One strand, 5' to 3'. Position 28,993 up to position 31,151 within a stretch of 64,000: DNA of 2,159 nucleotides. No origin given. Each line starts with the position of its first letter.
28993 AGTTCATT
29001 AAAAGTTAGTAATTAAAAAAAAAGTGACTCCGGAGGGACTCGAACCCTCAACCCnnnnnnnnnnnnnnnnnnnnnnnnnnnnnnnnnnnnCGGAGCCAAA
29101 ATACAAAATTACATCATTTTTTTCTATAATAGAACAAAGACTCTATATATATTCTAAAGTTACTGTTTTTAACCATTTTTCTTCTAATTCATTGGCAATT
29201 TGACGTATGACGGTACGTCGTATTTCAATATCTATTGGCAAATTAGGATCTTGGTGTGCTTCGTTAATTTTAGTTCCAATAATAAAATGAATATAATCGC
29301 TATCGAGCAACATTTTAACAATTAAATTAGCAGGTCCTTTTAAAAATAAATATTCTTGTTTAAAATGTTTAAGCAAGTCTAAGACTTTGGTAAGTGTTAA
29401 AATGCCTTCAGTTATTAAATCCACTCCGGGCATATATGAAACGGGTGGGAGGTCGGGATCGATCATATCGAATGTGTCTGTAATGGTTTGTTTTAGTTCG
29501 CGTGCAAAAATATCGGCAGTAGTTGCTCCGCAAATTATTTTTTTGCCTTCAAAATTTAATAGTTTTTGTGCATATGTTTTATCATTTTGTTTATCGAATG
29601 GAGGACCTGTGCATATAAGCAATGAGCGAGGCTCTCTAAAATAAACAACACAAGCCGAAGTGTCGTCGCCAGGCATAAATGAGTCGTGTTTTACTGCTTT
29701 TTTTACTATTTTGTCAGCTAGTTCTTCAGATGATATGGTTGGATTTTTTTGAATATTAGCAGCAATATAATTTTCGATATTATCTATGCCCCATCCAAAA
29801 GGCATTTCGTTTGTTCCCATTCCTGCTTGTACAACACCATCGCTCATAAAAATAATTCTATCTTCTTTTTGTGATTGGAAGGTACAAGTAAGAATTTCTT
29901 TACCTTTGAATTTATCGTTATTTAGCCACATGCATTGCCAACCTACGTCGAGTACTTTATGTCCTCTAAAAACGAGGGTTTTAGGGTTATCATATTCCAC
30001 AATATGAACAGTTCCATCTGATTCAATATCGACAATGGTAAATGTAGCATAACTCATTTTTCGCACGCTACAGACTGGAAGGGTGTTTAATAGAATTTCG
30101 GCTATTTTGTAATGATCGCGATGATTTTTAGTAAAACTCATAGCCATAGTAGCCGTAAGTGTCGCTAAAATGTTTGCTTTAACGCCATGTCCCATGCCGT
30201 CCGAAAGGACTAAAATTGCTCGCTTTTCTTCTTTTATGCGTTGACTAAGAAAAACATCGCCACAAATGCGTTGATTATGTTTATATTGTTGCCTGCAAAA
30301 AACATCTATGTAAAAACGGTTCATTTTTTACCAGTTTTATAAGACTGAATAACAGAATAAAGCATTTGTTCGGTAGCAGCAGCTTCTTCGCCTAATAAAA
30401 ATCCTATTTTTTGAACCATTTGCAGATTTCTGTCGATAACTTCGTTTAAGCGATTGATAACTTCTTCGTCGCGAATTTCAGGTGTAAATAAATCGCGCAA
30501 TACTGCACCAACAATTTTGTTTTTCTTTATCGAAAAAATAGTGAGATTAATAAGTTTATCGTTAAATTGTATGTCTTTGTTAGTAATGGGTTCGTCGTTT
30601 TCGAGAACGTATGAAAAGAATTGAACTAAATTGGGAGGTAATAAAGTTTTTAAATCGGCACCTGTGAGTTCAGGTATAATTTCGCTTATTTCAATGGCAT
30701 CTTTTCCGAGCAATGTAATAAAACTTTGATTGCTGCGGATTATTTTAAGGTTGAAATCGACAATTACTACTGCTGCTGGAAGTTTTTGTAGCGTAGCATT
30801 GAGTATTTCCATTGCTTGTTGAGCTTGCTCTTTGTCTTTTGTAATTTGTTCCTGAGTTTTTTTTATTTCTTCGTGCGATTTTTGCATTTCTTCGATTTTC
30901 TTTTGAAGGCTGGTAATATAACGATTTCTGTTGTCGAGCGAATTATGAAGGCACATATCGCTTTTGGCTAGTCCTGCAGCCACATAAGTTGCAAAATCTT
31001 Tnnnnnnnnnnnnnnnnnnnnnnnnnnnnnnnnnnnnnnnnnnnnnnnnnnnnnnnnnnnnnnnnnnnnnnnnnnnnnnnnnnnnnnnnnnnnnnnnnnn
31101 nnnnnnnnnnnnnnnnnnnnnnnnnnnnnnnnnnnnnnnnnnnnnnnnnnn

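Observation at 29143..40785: Redox/H2-sensing island: trimeric HydCBA-type hydrogenase bracketed by two different sensory-hydrogenase signalling branches plus Rex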

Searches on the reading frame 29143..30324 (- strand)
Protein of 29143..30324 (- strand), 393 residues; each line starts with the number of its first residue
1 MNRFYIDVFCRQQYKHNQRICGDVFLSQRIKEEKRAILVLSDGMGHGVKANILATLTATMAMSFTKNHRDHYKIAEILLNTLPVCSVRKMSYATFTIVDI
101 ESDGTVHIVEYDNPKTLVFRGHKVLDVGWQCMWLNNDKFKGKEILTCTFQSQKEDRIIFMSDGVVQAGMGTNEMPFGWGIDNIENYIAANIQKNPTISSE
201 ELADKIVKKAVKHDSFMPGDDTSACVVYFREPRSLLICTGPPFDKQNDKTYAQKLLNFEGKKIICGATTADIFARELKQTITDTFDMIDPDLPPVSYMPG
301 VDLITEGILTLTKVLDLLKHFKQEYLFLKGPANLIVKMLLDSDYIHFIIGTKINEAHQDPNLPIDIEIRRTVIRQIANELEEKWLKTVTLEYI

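Call 3: search_protein_families(library=pfam, proteins=[window:29143-30324:-], max_evalue=0.01)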
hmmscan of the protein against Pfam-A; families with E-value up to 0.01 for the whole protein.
window:29143-30324:- (393 aa): 2 families
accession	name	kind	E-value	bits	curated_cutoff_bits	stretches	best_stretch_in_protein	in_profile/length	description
PF07228.17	SpoIIE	-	9.9e-16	58.7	25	1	33-228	2-190/192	Stage II sporulation protein E (SpoIIE)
PF04077.17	DsrH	-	0.0019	18.8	24.4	0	143-170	8-35/88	DsrH like protein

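Call 6: search_protein_families(library=ncbifam, proteins=[window:29143-30324:-], max_evalue=0.001)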
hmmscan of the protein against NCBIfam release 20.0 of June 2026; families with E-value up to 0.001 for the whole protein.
window:29143-30324:- (393 aa): 1 family
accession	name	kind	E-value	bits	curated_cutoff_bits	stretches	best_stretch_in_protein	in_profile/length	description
TIGR02865.1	spore_II_E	equivalog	1.4e-09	36.6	490.8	1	3-227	549-761/764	stage II sporulation protein E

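Call 42: search_solved_structures(query=window:29143-30324:-, max_evalue=1, show_alignments=0)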
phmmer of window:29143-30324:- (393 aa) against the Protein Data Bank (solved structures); distinct sequences matched with E-value up to 1: 4.
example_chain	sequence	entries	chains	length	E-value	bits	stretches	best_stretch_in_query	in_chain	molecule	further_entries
5mqh_A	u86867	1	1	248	0.00028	23.2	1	18-227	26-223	Serine phosphatase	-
3t91_A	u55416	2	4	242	0.00096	21.4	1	19-227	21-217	Stage II sporulation protein E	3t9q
5ucg_A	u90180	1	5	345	0.0033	19.6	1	18-226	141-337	Stage II sporulation protein E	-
3w40_A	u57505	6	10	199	0.74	11.9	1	6-55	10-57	Phosphoserine phosphatase RsbX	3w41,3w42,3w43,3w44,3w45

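Call 44: find_homologous_proteins(query=window:29143-30324:-, max_evalue=1e-10)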
Query window:29143-30324:- (393 aa): 7238 proteins with E <= 1e-10 among 8000 candidates; the best 120 are listed.
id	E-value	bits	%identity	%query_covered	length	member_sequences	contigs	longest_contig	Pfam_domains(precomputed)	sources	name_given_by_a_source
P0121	2.7e-267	904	100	100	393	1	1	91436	PF07228.18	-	-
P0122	5.5e-255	863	95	100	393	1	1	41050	PF07228.18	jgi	-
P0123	2.2e-252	855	93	100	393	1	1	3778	PF07228.18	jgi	-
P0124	1.3e-231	786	85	100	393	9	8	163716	PF07228.18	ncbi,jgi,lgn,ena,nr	ncbi:MAG TPA: SpoIIE family protein phosphatase [Bacteroidales bacterium]|jgi:sulfur transfer comple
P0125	7.9e-224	761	81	100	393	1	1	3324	PF07228.18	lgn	-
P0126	1.0e-197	675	73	100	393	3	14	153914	PF07228.18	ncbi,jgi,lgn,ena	jgi:hypothetical protein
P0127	2.3e-196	670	74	100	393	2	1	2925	PF07228.18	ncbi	-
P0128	1.5e-188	645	70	100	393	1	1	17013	PF07228.18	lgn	-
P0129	3.8e-179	614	86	78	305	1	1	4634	PF07228.18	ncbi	-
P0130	2.9e-164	565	61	99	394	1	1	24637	PF07228.18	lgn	-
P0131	7.7e-163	560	62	100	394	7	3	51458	PF07228.18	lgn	-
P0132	1.1e-162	559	63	99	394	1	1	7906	PF07228.18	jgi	jgi:hypothetical protein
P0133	1.9e-162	559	60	100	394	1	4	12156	PF07228.18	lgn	-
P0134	8.2e-162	557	61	100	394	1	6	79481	PF07228.18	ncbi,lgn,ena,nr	ncbi:MAG: stage II sporulation protein E [Sphingobacteriia bacterium]|nr:stage II sporulation protei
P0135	9.9e-162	556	61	99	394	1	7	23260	PF07228.18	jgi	-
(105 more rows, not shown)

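Call 45: find_encoding_contigs(protein=P0124, flank=10000, max_places=2)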
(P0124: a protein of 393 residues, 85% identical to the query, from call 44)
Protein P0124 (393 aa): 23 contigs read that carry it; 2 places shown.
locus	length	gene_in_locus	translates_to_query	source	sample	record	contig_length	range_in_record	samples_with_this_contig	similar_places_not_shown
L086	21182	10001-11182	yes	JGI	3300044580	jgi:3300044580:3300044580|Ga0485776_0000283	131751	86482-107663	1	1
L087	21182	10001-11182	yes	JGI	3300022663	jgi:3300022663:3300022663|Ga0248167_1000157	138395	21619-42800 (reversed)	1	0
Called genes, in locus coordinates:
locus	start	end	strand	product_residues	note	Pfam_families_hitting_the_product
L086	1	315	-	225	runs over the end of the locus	PF06971:Put_DNA-bind_N, PF02629:CoA_binding, PF01408:GFO_IDH_MocA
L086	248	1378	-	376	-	PF00072:Response_reg, PF00512:HisKA, PF13581:HATPase_c_2 (weak), PF02518:HATPase_c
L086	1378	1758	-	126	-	PF00072:Response_reg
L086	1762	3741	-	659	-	PF12838:Fer4_7 (weak), PF13187:Fer4_9 (weak), PF13237:Fer4_10, PF25160:LdpA_Fe-S-bd (weak), PF02906:Fe_hyd_lg_C, PF04060:FeS, PF00512:HisKA, PF02518:HATPase_c, +4 more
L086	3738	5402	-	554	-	PF13510:Fer2_4, PF00037:Fer4 (faint), PF10588:NADH-G_4Fe-4S_3, PF13187:Fer4_9 (faint), PF12838:Fer4_7 (weak), PF22117:Fer4_Nqo3 (faint), PF02906:Fe_hyd_lg_C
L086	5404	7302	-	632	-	PF01512:Complex1_51K, PF10589:NADH_4Fe-4S, PF00037:Fer4 (weak), PF13187:Fer4_9 (weak), PF13237:Fer4_10 (weak), PF14697:Fer4_21 (weak), PF00037:Fer4 (weak)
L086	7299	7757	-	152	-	PF01257:2Fe-2S_thioredx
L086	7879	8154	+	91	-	PF01257:2Fe-2S_thioredx (weak)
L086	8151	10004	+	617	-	PF00037:Fer4 (weak), PF12838:Fer4_7, PF13187:Fer4_9 (weak), PF13237:Fer4_10, PF14697:Fer4_21, PF25160:LdpA_Fe-S-bd (weak), PF00037:Fer4 (weak), PF02906:Fe_hyd_lg_C, +3 more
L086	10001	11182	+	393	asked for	PF07228:SpoIIE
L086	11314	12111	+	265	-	PF00459:Inositol_P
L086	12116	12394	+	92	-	PF00403:HMA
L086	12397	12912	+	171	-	PF14595:Thioredoxin_9 (weak), PF00085:Thioredoxin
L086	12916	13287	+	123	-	-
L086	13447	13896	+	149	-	PF07661:MORN_2 (weak)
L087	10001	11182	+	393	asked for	PF07228:SpoIIE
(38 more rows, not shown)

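Call 46: find_encoding_contigs(protein=P0122, flank=10000, max_places=2)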
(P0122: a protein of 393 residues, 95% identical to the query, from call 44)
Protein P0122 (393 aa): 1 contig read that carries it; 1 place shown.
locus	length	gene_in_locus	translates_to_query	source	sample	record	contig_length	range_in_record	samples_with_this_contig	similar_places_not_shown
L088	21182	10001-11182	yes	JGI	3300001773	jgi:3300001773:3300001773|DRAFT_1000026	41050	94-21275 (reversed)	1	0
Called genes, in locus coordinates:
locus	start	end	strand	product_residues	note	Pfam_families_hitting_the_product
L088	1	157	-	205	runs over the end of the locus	PF06971:Put_DNA-bind_N, PF01408:GFO_IDH_MocA (weak), PF02629:CoA_binding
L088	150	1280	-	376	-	PF00072:Response_reg, PF00512:HisKA, PF13581:HATPase_c_2 (weak), PF02518:HATPase_c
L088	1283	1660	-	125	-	PF00072:Response_reg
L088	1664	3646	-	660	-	PF12838:Fer4_7 (weak), PF13187:Fer4_9 (weak), PF13237:Fer4_10, PF25160:LdpA_Fe-S-bd (weak), PF02906:Fe_hyd_lg_C, PF04060:FeS, PF00512:HisKA, PF02518:HATPase_c, +3 more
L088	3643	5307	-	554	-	PF13510:Fer2_4, PF10588:NADH-G_4Fe-4S_3, PF12838:Fer4_7 (weak), PF00037:Fer4 (weak), PF02906:Fe_hyd_lg_C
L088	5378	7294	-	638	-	PF12797:Fer4_2 (faint), PF01512:Complex1_51K, PF10589:NADH_4Fe-4S, PF00037:Fer4 (weak), PF13237:Fer4_10 (weak), PF14697:Fer4_21 (weak)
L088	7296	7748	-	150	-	PF01257:2Fe-2S_thioredx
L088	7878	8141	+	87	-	PF01257:2Fe-2S_thioredx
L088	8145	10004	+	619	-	PF00037:Fer4 (weak), PF12838:Fer4_7, PF13187:Fer4_9, PF13237:Fer4_10, PF14697:Fer4_21, PF25160:LdpA_Fe-S-bd (weak), PF00037:Fer4 (weak), PF02906:Fe_hyd_lg_C, +4 more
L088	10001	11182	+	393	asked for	PF07228:SpoIIE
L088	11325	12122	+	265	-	PF00459:Inositol_P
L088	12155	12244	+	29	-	-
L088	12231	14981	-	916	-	PF14870:PSII_BNR (faint), PF11589:DUF3244 (weak), PF18962:Por_Secre_tail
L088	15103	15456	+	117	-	PF04237:YjbR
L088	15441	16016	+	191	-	PF04367:DUF502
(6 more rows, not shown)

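Call 58: predict_structure(alignment_id=A2)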
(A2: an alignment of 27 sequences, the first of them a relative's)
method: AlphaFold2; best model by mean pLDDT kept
length: 393 residues; sequences in the alignment: 27
mean_pLDDT: 85.1   pTM: 0.77
mean pLDDT of the five models: 85.1, 84.4, 83.3, 80.3, 77.9
residues with pLDDT >= 90: 184; 70-90: 156; 50-70: 43; < 50: 10
segments of 3 or more residues with pLDDT < 50: 355-360, 362-365
pLDDT, mean of each block of 10 residues (from residue 1): 80 77 89 89 80 89 89 78 68 87 92 92 92 69 86 94 91 89 97 92 95 83 94 91 89 93 91 92 67 73 85 91 81 89 91 56 57 91 87 90
secondary structure, 60 per line:
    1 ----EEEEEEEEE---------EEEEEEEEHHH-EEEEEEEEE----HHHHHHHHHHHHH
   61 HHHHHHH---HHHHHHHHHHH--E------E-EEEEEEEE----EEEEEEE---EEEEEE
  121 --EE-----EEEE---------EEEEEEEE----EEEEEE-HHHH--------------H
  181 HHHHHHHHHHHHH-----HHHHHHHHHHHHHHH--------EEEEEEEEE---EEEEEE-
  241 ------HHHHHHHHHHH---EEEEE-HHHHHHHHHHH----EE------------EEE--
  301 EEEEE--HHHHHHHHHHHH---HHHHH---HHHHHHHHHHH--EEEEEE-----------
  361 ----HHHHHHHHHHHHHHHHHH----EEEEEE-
elements in order: E5-13 E23-30 E35-43 H48-67 H71-81 E93-100 E105-111 E115-120 E130-133 E143-150 E155-160 H162-165 H180-193 H199-213 E222-230 E234-239 H247-257 E261-265 H267-277 E296-298 E301-305 H308-319 H323-327 H331-341 E344-349 H365-382 E387-392

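Call 60: fold_search(model_id=the predicted structure, library=pdb)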
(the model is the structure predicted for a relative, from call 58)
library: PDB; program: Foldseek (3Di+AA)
matches with E <= 10: 1523; with E <= 0.001: 41
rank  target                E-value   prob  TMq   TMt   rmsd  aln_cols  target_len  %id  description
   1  5mqh                  6.6e-14  1.00  0.45  0.72   4.0       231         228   16  Structure of the Phosphatase Domain of the Cell Fate Determinant SpoIIE from Bacillus subtilis in a crystal form without (released 2017-05-31)
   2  5ucg_A                5.4e-12  1.00  0.48  0.54   3.5       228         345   18  Structure of the PP2C Phosphatase Domain and a Fragment of the Regulatory Domain of the Cell Fate Determinant SpoIIE f (released 2017-05-31)
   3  3pu9_A                6.1e-12  1.00  0.48  0.77   3.9       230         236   19  Crystal structure of serine/threonine phosphatase Sphaerobacter thermophilus DSM 20745 (released 2010-12-22)
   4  3ke6_A                8.2e-12  1.00  0.45  0.50   5.8       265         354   15  The crystal structure of the RsbU and RsbW domains of Rv1364c from Mycobacterium tuberculosis (released 2010-11-10)
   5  5ucg_B                1.2e-11  1.00  0.48  0.56   3.3       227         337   18  Structure of the PP2C Phosphatase Domain and a Fragment of the Regulatory Domain of the Cell Fate Determinant SpoIIE f (released 2017-05-31)
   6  5ucg_E                1.8e-11  1.00  0.48  0.56   3.3       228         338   18  Structure of the PP2C Phosphatase Domain and a Fragment of the Regulatory Domain of the Cell Fate Determinant SpoIIE f (released 2017-05-31)
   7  5ucg_D                3.4e-11  1.00  0.48  0.56   3.2       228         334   17  Structure of the PP2C Phosphatase Domain and a Fragment of the Regulatory Domain of the Cell Fate Determinant SpoIIE f (released 2017-05-31)
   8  3w40_A                1.1e-10  1.00  0.40  0.74   4.4       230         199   16  Crystal structure of RsbX in complex with magnesium in space group P1 (released 2014-01-22)
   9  3zt9                  2.0e-10  1.00  0.41  0.79   4.3       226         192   16  The bacterial stressosome: a modular system that has been adapted to control secondary messenger signaling (released 2012-02-22)
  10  4da1                  5.0e-10  1.00  0.39  0.57   6.8       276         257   13  Crystal structure of branched-chain alpha-ketoacid dehydrogenase phosphatase with Mg (II) ions at the active site (released 2012-02-08)
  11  6ak7                  1.4e-09  1.00  0.39  0.56   7.0       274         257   13  Crystal structure of PPM1K-N94K (released 2019-09-11)
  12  2iq1                  1.7e-09  1.00  0.40  0.59   6.8       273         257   14  Crystal structure of human PPM1K (released 2006-11-07)
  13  5zcl_A                1.7e-08  1.00  0.33  0.40  10.1       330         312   12  Crystal structure of OsPP2C50 I267L:OsPYL/RCAR3 with (+)-ABA (released 2019-03-06)
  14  8ey0_B                2.9e-08  1.00  0.38  0.48   9.4       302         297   11  Structure of an orthogonal PYR1*:HAB1* chemical-induced dimerization module in complex with mandipropamid (released 2023-11-08)
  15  6ae9_A                3.5e-08  1.00  0.40  0.59   7.0       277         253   13  X-ray structure of the photosystem II phosphatase PBCP (released 2019-01-02)
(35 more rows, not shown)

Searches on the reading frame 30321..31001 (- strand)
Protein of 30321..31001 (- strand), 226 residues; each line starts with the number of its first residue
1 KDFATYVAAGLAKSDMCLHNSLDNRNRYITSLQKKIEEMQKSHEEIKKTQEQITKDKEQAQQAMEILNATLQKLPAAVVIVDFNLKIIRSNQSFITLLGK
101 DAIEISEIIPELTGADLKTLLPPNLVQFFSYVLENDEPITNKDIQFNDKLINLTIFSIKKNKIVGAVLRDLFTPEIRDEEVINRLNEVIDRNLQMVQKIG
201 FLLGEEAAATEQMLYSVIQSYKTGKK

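Call 67: search_protein_families(library=pfam, proteins=[window:30321-31001:-], max_evalue=0.05)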
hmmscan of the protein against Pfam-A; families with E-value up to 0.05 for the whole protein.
window:30321-31001:- (226 aa): 11 families
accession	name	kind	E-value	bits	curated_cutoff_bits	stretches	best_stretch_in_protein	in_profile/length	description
PF10473.14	CENP-F_leu_zip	-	1.3e-06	29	34.5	1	19-95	9-85/140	Leucine-rich repeats of kinetochore protein Cenp-F/LEK1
PF13426.13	PAS_9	-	1.4e-05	25.7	27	1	75-137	1-57/103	PAS domain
PF16043.11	DUF4795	-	0.00028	20.8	34.8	1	26-75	6-55/208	Domain of unknown function (DUF4795)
PF03520.19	KCNQ_channel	-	0.0012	19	25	1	20-87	19-87/189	KCNQ voltage-gated potassium channel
PF13188.13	PAS_8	-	0.0073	16.6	21.8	1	69-112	5-50/65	PAS domain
PF16591.11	HBM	-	0.011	15.7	29.8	1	22-76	73-127/254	Helical bimodular sensor domain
PF20155.4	TMP_3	-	0.012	15.7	41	1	29-111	10-96/192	Tape measure protein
PF07889.17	DUF1664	-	0.022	15.2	34.6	1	31-92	63-124/124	Protein of unknown function (DUF1664)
PF00989.32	PAS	-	0.024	15.1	22.6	0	67-145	3-78/113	PAS fold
PF07851.19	TMEM120A-B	-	0.026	14.2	29.8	1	30-78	12-60/324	TMEM120A/B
PF04108.17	ATG17_like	-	0.033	14.1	43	0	26-75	214-264/355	Autophagy protein ATG17-like domain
